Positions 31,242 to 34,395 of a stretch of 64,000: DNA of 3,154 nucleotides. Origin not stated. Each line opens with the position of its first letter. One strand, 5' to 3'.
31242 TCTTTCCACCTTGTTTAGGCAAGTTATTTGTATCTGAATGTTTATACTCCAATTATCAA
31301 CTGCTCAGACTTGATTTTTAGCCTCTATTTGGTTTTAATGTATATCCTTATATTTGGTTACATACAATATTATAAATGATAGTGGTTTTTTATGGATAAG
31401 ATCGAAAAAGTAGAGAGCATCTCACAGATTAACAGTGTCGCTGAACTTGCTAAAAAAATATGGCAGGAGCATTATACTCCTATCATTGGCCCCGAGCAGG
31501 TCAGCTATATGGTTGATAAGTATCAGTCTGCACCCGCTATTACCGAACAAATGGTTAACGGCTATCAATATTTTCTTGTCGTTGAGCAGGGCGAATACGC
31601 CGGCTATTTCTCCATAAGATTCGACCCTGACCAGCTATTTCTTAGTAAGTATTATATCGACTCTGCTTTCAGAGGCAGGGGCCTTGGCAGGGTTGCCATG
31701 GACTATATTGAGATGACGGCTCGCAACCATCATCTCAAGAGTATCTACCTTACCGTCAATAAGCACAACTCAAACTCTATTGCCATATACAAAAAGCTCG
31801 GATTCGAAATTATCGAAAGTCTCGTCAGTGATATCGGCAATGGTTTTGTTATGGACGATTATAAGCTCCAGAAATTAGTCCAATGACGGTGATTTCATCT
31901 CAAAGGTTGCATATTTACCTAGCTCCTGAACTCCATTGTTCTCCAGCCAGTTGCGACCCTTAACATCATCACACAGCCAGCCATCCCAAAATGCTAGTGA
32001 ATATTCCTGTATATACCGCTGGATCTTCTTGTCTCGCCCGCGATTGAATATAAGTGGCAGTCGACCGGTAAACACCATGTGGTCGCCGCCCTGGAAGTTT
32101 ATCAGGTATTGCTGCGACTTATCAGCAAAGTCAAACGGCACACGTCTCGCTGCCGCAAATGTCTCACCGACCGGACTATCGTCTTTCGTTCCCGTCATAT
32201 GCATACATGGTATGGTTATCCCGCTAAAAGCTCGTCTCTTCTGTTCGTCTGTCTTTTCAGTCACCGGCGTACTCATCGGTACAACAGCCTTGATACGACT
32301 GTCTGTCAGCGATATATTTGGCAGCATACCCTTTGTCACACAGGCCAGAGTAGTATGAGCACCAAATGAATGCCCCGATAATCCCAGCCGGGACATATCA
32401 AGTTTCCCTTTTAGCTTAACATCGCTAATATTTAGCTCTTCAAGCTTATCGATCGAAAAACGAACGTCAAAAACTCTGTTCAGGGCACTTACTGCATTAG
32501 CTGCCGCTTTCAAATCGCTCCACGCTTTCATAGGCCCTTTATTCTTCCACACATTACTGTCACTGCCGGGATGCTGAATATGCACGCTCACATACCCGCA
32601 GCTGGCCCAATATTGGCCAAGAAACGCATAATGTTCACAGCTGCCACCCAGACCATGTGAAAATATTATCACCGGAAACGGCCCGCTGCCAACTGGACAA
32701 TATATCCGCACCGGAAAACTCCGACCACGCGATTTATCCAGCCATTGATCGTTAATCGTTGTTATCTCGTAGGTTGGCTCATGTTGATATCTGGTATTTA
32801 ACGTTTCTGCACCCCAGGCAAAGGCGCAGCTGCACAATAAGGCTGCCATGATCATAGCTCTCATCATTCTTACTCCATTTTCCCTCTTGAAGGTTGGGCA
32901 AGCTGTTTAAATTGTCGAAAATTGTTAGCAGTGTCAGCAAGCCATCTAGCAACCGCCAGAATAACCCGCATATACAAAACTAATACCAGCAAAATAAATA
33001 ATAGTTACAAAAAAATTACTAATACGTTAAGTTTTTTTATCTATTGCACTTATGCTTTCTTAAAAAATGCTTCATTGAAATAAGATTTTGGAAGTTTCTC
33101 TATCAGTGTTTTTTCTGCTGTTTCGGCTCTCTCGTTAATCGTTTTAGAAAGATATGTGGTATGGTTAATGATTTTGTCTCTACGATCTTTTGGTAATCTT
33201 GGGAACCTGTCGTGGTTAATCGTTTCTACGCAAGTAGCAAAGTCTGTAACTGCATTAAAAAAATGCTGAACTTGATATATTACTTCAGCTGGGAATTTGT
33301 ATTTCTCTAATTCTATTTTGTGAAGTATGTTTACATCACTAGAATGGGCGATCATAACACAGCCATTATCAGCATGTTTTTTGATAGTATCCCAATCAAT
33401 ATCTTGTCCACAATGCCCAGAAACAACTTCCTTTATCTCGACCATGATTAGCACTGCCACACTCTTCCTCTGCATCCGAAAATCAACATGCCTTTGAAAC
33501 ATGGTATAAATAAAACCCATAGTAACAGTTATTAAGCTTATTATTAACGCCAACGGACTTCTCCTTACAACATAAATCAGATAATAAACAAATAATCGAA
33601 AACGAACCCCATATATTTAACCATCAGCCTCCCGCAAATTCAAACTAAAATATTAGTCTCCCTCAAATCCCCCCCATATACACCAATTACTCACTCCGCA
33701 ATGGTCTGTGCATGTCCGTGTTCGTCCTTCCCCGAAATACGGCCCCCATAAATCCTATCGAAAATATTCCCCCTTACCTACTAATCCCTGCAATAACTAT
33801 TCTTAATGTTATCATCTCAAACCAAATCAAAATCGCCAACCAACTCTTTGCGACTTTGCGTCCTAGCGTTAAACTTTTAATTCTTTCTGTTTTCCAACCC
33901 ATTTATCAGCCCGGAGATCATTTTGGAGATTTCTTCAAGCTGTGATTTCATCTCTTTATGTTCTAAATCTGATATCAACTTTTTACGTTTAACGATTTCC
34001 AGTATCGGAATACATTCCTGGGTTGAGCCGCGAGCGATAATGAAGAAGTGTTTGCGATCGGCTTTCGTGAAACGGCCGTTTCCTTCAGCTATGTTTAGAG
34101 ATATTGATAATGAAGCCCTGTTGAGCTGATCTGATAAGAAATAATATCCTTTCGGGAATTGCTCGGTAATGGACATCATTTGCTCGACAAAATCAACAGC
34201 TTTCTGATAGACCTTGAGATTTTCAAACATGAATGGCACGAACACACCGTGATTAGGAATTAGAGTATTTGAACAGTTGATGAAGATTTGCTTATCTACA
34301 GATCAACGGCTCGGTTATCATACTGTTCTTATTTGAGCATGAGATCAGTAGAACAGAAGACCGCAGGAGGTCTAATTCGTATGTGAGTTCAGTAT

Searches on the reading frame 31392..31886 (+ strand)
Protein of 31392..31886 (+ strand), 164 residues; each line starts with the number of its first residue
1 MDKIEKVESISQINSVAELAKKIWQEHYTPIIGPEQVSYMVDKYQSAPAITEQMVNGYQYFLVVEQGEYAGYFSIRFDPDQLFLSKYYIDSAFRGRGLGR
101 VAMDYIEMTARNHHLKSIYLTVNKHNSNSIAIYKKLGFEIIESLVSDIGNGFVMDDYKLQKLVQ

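Call 65: search_protein_families(library=pfam, proteins=[window:31392-31886:+], max_evalue=0.001)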
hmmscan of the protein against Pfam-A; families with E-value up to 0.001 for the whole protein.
window:31392-31886:+ (164 aa): 6 families
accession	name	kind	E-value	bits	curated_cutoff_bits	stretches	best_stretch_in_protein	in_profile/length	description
PF00583.31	Acetyltransf_1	-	9.6e-18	65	20.7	1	52-138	25-116/116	Acetyltransferase (GNAT) family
PF13673.13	Acetyltransf_10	-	1.5e-14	54.5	23.6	1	33-146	6-115/128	Acetyltransferase (GNAT) domain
PF13508.13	Acetyltransf_7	-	1.5e-10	41.7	27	1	58-139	3-83/84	Acetyltransferase (GNAT) domain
PF13420.13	Acetyltransf_4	-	6.1e-09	36.5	24.3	1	58-141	49-137/155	Acetyltransferase (GNAT) domain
PF13302.13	Acetyltransf_3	-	1.8e-07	32.4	25.4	1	34-139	34-138/138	Acetyltransferase (GNAT) domain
PF08445.16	FR47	-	1.8e-07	31.5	22.1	1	79-142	19-81/86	FR47-like protein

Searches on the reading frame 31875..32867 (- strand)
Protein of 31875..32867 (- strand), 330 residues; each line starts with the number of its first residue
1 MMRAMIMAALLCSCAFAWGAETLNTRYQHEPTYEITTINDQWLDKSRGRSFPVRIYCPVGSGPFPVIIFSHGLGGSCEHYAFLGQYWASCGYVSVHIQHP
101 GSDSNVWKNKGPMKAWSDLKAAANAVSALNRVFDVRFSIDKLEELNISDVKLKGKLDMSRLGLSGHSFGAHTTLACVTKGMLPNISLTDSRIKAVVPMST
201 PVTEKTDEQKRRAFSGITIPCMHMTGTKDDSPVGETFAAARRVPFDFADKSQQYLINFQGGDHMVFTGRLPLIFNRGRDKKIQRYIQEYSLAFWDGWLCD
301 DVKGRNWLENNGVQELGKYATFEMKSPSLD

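Call 65: search_protein_families(library=pfam, proteins=[window:31875-32867:-], max_evalue=0.001)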
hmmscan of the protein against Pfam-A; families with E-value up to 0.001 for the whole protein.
window:31875-32867:- (330 aa): 4 families
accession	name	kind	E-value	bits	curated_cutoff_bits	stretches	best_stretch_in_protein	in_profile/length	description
PF03403.19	PAF-AH_p_II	-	5.8e-12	45.3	20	2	63-99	99-135/372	Platelet-activating factor acetylhydrolase, isoform II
PF07224.18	Chlorophyllase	-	5.5e-08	32.4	26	1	45-181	23-138/301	Chlorophyllase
PF12740.14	PETase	-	1.1e-05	25.4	28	1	132-267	110-215/263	PET hydrolase-like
PF02230.22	Abhydrolase_2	-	7.9e-05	23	23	1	65-179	15-125/217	Phospholipase/Carboxylesterase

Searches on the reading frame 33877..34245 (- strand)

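Call 65: search_protein_families(library=pfam, proteins=[window:33877-34245:-], max_evalue=0.001)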
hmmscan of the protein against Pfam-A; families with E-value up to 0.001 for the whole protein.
window:33877-34245:- (122 aa): 2 families
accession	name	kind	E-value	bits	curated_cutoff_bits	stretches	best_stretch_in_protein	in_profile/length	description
PF05635.17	23S_rRNA_IVP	-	4.7e-31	107.6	33.8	1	8-112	1-106/106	23S rRNA-intervening sequence protein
PF22296.2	bAvd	-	0.00067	20.6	40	0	13-116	4-106/107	bAvd-like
